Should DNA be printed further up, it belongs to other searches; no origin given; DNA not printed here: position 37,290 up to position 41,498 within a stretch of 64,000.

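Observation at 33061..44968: Compact, single-locus Glt/Nfs-type trans-envelope machine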

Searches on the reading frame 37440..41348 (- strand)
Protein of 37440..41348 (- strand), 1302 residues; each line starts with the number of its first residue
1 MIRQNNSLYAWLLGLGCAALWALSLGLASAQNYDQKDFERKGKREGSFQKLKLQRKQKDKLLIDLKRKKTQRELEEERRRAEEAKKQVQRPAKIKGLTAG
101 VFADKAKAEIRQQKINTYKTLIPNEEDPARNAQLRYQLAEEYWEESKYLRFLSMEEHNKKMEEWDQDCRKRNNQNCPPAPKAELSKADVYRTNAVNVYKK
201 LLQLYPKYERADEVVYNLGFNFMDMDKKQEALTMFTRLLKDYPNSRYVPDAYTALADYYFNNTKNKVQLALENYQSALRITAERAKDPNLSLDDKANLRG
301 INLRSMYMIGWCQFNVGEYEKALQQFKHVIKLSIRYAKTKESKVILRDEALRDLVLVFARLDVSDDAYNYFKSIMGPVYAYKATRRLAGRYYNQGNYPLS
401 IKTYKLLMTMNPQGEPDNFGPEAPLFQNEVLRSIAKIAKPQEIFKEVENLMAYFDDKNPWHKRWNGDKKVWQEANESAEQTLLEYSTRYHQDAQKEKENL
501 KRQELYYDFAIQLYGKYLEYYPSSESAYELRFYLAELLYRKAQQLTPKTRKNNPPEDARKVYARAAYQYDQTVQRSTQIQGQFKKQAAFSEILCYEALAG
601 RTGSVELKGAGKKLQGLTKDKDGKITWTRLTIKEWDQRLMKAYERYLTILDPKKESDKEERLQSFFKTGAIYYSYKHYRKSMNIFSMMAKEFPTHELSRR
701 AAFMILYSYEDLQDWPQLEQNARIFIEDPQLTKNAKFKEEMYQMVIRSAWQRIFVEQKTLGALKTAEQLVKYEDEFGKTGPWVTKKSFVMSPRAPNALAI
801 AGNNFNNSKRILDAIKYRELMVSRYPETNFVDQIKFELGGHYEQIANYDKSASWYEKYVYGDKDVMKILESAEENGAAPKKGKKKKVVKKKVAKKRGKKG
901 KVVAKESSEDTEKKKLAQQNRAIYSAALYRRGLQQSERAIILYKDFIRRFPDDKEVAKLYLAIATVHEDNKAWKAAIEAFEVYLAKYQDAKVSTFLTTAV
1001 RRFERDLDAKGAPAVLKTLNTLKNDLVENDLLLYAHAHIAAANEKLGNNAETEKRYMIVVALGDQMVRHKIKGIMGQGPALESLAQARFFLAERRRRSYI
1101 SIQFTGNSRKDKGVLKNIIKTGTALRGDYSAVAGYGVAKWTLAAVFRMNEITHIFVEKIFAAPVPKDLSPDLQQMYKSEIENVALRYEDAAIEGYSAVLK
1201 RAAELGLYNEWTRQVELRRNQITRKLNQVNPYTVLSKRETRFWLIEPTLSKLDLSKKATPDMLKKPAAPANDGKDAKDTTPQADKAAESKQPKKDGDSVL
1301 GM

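Call 5: search_protein_families(library=pfam, proteins=[window:37440-41348:-], max_evalue=0.01)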
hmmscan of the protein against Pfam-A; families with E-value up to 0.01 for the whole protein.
window:37440-41348:- (1302 aa): 8 families
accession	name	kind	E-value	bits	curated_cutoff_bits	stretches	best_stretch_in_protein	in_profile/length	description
PF13174.12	TPR_6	-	1.8e-12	47.4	26.3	1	214-245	2-33/33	Tetratricopeptide repeat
PF13432.12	TPR_16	-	5.1e-09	36.8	32.7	0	925-989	2-63/65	Tetratricopeptide repeat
PF13428.12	TPR_14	-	4.3e-07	30.4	23.5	0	923-961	4-42/44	Tetratricopeptide repeat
PF13424.12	TPR_12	-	1.2e-06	29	30.1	0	216-280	6-74/77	Tetratricopeptide repeat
PF07719.23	TPR_2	-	2.8e-05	24.3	27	0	306-333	4-31/34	Tetratricopeptide repeat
PF13525.12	YfiO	-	4.6e-05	23.7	25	2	192-256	59-134/203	Outer membrane lipoprotein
PF14559.12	TPR_19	-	0.00025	21.7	25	0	193-247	9-61/68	Tetratricopeptide repeat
PF13181.12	TPR_8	-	0.0071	16.9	25.7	0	304-332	2-30/34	Tetratricopeptide repeat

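Call 6: search_protein_families(library=ncbifam, proteins=[window:37440-41348:-], max_evalue=0.01)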
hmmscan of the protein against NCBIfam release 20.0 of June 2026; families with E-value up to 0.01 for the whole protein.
window:37440-41348:- (1302 aa): 2 families
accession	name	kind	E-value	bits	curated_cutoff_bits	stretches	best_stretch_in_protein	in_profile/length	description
TIGR02795.1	tol_pal_ybgF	equivalog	1.4e-15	57.9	90.1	2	192-247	56-111/119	tol-pal system protein YbgF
TIGR03302.1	OM_YfiO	subfamily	1.8e-09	37.5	81.4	1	180-256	70-159/239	outer membrane protein assembly factor BamD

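Call 20: search_protein_families(library=ncbifam, proteins=[window:37440-41348:-], max_evalue=10)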
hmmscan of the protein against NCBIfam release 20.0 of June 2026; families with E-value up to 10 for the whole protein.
window:37440-41348:- (1302 aa): 2 families
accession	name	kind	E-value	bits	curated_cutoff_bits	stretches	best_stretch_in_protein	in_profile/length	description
TIGR02795.1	tol_pal_ybgF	equivalog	1.4e-15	57.9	90.1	5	192-247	56-111/119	tol-pal system protein YbgF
TIGR03302.1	OM_YfiO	subfamily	1.8e-09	37.5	81.4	4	180-256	70-159/239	outer membrane protein assembly factor BamD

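Call 22: find_homologous_proteins(query=window:37440-41348:-, max_evalue=0.001)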
Query window:37440-41348:- (1302 aa): 42 proteins with E <= 0.001 among 8000 candidates.
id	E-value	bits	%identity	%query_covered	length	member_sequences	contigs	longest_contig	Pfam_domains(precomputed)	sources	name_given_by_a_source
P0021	0.0e+0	2712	92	100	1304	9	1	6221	PF14559.13,PF13432.13,PF13428.13,PF07719.24,PF13174.13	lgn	-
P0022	0.0e+0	2333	82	96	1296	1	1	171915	PF13424.13,PF13432.13,PF13428.13,PF13174.13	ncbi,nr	ncbi:MAG: tetratricopeptide repeat protein [Myxococcales bacterium]|nr:tetratricopeptide repeat prot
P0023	0.0e+0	1261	49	98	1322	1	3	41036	PF14559.13,PF13414.13,PF13424.13,PF13432.13,PF13428.13,PF07719.24,PF13174.13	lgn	-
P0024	0.0e+0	1254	48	99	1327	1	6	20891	PF14559.13,PF13414.13,PF13424.13,PF13432.13,PF13428.13,PF07719.24,PF13174.13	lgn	-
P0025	0.0e+0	1220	48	96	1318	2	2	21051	PF14559.13,PF13424.13,PF13432.13,PF13428.13,PF07719.24,PF13174.13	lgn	-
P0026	0.0e+0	1217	48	99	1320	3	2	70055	PF14559.13,PF13424.13,PF13432.13,PF13428.13,PF07719.24,PF13174.13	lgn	-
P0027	0.0e+0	1139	49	86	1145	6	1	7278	PF14559.13,PF00515.35,PF13424.13,PF13432.13,PF13428.13,PF13181.13,PF07719.24,PF13174.13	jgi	jgi:tetratricopeptide (TPR) repeat protein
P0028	0.0e+0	1139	47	90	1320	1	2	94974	PF13428.13,PF13174.13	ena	-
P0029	3.3e-242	825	55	52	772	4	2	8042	PF13432.13,PF07719.24,PF13174.13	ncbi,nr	ncbi:MAG TPA: hypothetical protein DCE42_15890, partial [Myxococcales bacterium]|nr:hypothetical pro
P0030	7.6e-83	297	26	87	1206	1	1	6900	PF10602.16,PF09976.16,PF13432.13,PF13428.13,PF13181.13,PF07719.24,PF13174.13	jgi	-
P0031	3.5e-82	295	27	90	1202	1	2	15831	PF14559.13,PF13525.13,PF00515.35,PF13432.13,PF13428.13,PF13174.13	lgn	-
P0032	2.3e-81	292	25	85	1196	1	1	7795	PF13424.13,PF13432.13,PF13428.13,PF07719.24,PF13174.13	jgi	-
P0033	2.7e-79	285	26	85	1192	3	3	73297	PF13424.13,PF13432.13,PF13428.13,PF07719.24,PF13174.13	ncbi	-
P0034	6.3e-79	284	25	87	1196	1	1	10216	PF10602.16,PF13424.13,PF13432.13,PF13428.13,PF07719.24,PF13174.13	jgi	jgi:tetratricopeptide (TPR) repeat protein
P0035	2.1e-75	272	25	86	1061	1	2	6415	PF14559.13,PF24575.2,PF00515.35,PF13424.13,PF13176.13,PF13432.13,PF13428.13,PF13181.13,PF07719.24,PF13174.13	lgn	-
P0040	9.9e-64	234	27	56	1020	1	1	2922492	PF13525.13,PF13176.13,PF13428.13,PF25064.2,PF14559.13,PF13371.13,PF00515.35,PF12895.14,PF13424.13,PF13432.13,PF13181.13,PF07719.24,PF13174.13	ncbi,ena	-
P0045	2.7e-33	133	23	95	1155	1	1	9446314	PF14559.13,PF13424.13,PF13432.13,PF13428.13,PF13181.13,PF13174.13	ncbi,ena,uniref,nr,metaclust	ncbi:tetratricopeptide repeat protein [Haliangium ochraceum]|uniref:Tetratricopeptide repeat protein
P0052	3.0e-27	113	23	51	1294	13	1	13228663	PF13424.13,PF13428.13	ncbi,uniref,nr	ncbi:tetratricopeptide repeat protein [Nannocystis punicea]|uniref:Tetratricopeptide repeat protein 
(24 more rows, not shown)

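Call 25: find_encoding_contigs(protein=P0022, flank=10000, max_places=2)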
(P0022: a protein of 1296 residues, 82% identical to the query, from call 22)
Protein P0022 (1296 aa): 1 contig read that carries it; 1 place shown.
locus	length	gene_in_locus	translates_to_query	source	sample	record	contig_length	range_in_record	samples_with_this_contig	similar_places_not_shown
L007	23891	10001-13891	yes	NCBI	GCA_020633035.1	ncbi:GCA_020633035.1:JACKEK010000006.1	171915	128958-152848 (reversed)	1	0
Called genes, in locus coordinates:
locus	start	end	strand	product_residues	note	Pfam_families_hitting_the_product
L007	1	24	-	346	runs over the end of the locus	PF02547:Queuosine_synth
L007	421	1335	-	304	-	PF00140:Sigma70_r1_2, PF04542:Sigma70_r2, PF04545:Sigma70_r4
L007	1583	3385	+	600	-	PF00069:Pkinase, PF07714:PK_Tyr_Ser-Thr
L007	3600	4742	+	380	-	PF08308:PEGA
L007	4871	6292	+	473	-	PF08308:PEGA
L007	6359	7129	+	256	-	-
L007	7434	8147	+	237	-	-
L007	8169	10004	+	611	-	-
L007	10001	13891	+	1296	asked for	PF13424:TPR_12 (faint), PF13174:TPR_6 (faint), PF13428:TPR_14 (faint), PF13432:TPR_16 (faint)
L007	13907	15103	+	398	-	-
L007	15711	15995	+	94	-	-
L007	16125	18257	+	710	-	PF16697:Yop-YscD_cpl, PF00498:FHA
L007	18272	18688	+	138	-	-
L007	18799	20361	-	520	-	-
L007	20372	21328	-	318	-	-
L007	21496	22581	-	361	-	PF14583:Pectate_lyase22 (faint), PF25174:Beta-prop_THOC3 (faint), PF00930:DPPIV_N (faint), PF26549:Tricorn_N, PF07676:PD40, PF26550:Tricorn_2nd, PF26549:Tricorn_N, PF07676:PD40, +1 more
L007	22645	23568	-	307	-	-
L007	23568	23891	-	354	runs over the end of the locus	PF00005:ABC_tran, PF08352:oligo_HPY (weak)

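Call 26: find_encoding_contigs(protein=P0045, flank=10000, max_places=2)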
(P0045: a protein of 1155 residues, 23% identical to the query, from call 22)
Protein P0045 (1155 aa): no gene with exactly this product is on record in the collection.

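Call 27: find_encoding_contigs(protein=P0040, flank=10000, max_places=1)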
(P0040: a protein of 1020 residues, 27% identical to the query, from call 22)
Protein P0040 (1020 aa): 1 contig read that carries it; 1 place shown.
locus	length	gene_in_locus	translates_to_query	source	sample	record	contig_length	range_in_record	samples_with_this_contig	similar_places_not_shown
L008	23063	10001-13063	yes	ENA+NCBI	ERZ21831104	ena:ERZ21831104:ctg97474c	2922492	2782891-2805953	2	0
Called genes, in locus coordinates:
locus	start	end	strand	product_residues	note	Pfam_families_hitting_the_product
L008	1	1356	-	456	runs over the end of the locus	PF02878:PGM_PMM_I, PF02879:PGM_PMM_II, PF02880:PGM_PMM_III, PF00408:PGM_PMM_IV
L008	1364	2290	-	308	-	PF07949:YbbR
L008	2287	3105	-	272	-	PF19293:CdaA_N, PF02457:DAC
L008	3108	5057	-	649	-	PF06480:FtsH_ext, PF07728:AAA_5 (faint), PF06068:TIP49 (weak), PF00004:AAA, PF17862:AAA_lid_3, PF01434:Peptidase_M41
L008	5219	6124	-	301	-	PF01171:ATP_bind_3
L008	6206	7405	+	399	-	PF26314:MptA_B_family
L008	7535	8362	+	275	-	-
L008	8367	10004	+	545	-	PF07719:TPR_2 (faint), PF13432:TPR_16 (faint), PF17004:SRP_TPR_like (faint)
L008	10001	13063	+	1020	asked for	PF13424:TPR_12 (faint), PF13432:TPR_16 (faint), PF00515:TPR_1 (faint), PF07719:TPR_2 (faint), PF13174:TPR_6 (faint), PF13181:TPR_8 (faint), PF12895:ANAPC3 (faint), PF13428:TPR_14 (faint), +5 more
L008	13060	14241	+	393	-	-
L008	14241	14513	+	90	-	-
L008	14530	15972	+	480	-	-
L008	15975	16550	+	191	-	-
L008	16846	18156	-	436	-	PF16697:Yop-YscD_cpl, PF00498:FHA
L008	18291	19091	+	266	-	PF01875:Memo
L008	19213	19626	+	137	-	PF01871:AMMECR1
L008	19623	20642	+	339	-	PF13353:Fer4_12 (weak), PF04055:Radical_SAM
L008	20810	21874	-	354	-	PF01011:PQQ (faint), PF13570:Beta-prop_ACSF4, PF25292:Beta-prop_CGLA (faint), PF13360:PQQ_2, PF25293:Beta-prop_EMC1_N (faint), PF13570:Beta-prop_ACSF4 (weak), PF13360:PQQ_2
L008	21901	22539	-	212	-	PF13505:OMP_b-brl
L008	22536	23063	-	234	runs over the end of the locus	PF09976:TPR_21, PF13174:TPR_6 (faint), PF13424:TPR_12 (faint), PF14559:TPR_19 (faint), PF00515:TPR_1 (weak), PF07719:TPR_2 (weak), PF13428:TPR_14 (faint), PF13432:TPR_16 (weak), +1 more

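Call 28: find_encoding_contigs(protein=P0033, flank=10000, max_places=1)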
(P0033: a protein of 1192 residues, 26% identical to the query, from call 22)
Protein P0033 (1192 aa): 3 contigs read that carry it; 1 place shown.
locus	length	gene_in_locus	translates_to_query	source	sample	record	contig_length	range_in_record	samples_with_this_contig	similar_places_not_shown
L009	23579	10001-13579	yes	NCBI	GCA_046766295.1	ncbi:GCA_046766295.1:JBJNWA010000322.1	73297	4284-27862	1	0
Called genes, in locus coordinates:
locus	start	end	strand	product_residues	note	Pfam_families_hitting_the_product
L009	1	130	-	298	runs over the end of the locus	-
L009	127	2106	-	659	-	PF00069:Pkinase, PF03109:ABC1 (faint), PF07714:PK_Tyr_Ser-Thr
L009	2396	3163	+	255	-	-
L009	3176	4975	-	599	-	-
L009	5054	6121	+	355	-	-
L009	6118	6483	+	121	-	-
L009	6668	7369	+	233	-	PF13505:OMP_b-brl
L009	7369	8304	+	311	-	-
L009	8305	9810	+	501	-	PF13174:TPR_6 (faint), PF07719:TPR_2 (faint)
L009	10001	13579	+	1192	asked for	PF13432:TPR_16 (faint), PF07719:TPR_2 (faint), PF13174:TPR_6 (faint), PF13424:TPR_12 (faint), PF13428:TPR_14 (faint)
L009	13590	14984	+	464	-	-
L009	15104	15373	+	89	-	-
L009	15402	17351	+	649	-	PF16697:Yop-YscD_cpl, PF00498:FHA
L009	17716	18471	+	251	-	-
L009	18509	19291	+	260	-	PF05128:DUF697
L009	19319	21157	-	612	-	PF00009:GTP_EFTU, PF22042:EF-G_D2, PF03144:GTP_EFTU_D2, PF00679:EFG_C, PF21018:BipA_C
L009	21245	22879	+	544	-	-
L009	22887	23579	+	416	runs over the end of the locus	PF00027:cNMP_binding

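Call 32: find_encoding_contigs(protein=P0028, flank=10000, max_places=1)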
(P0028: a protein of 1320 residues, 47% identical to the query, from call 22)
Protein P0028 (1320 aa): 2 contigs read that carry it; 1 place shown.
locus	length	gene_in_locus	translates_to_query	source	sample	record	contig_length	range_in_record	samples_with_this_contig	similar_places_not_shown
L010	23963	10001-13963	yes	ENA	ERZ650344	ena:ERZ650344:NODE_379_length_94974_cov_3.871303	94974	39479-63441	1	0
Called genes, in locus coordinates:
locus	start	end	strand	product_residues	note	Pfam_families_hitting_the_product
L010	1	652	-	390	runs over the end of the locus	PF02547:Queuosine_synth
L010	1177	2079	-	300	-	PF00140:Sigma70_r1_2, PF04542:Sigma70_r2, PF04545:Sigma70_r4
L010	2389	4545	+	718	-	PF00069:Pkinase, PF07714:PK_Tyr_Ser-Thr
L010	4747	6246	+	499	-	PF08308:PEGA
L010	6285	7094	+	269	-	-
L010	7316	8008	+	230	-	-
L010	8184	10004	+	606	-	-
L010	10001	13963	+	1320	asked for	PF13174:TPR_6 (faint), PF13428:TPR_14 (faint)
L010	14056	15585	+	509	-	PF13424:TPR_12 (faint), PF00515:TPR_1 (faint), PF03704:BTAD (faint), PF07719:TPR_2 (faint), PF12895:ANAPC3 (faint), PF14559:TPR_19, PF23914:TPR_CcmH_CycH (weak), PF14559:TPR_19, +13 more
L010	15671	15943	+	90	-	-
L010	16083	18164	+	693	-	PF16697:Yop-YscD_cpl, PF00498:FHA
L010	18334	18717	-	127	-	-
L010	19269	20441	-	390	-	PF08308:PEGA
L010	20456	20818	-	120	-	-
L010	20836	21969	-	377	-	PF00930:DPPIV_N (faint), PF02897:Peptidase_S9_N (faint), PF24817:WD40_WDHD1_1st (faint), PF25174:Beta-prop_THOC3 (faint), PF26549:Tricorn_N, PF07676:PD40, PF26550:Tricorn_2nd, PF26549:Tricorn_N (weak)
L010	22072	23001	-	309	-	-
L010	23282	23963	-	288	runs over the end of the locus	PF00528:BPD_transp_1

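Call 33: find_encoding_contigs(protein=P0026, flank=10000, max_places=1)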
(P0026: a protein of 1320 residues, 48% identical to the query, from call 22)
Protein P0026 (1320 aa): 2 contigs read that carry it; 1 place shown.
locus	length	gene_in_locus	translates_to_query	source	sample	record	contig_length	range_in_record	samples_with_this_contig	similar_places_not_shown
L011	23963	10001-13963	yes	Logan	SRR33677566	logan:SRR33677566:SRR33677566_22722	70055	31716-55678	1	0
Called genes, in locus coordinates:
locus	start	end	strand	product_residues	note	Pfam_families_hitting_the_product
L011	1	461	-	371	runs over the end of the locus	PF02547:Queuosine_synth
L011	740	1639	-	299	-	PF00140:Sigma70_r1_2, PF04542:Sigma70_r2, PF04545:Sigma70_r4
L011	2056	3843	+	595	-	PF00069:Pkinase, PF07714:PK_Tyr_Ser-Thr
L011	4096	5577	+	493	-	PF08308:PEGA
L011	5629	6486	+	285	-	-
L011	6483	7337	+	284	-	-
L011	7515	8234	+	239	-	-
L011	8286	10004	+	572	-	-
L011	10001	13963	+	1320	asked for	PF13424:TPR_12 (faint), PF07719:TPR_2 (faint), PF13174:TPR_6 (faint), PF13428:TPR_14 (faint), PF13432:TPR_16 (faint), PF14559:TPR_19 (faint)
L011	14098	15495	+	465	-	PF25063:ARM_TT21_C (weak), PF07719:TPR_2 (faint), PF12895:ANAPC3 (faint), PF13428:TPR_14 (faint), PF13181:TPR_8 (faint), PF13424:TPR_12 (faint), PF00515:TPR_1 (weak), PF14559:TPR_19 (weak), +6 more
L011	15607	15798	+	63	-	-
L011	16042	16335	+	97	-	-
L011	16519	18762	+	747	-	PF16697:Yop-YscD_cpl, PF00498:FHA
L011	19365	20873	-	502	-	PF08308:PEGA (faint)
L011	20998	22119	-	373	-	PF07676:PD40 (weak), PF26550:Tricorn_2nd, PF26549:Tricorn_N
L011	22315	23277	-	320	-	PF00515:TPR_1 (faint), PF07719:TPR_2 (faint)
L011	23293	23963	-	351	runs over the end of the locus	PF00005:ABC_tran, PF08352:oligo_HPY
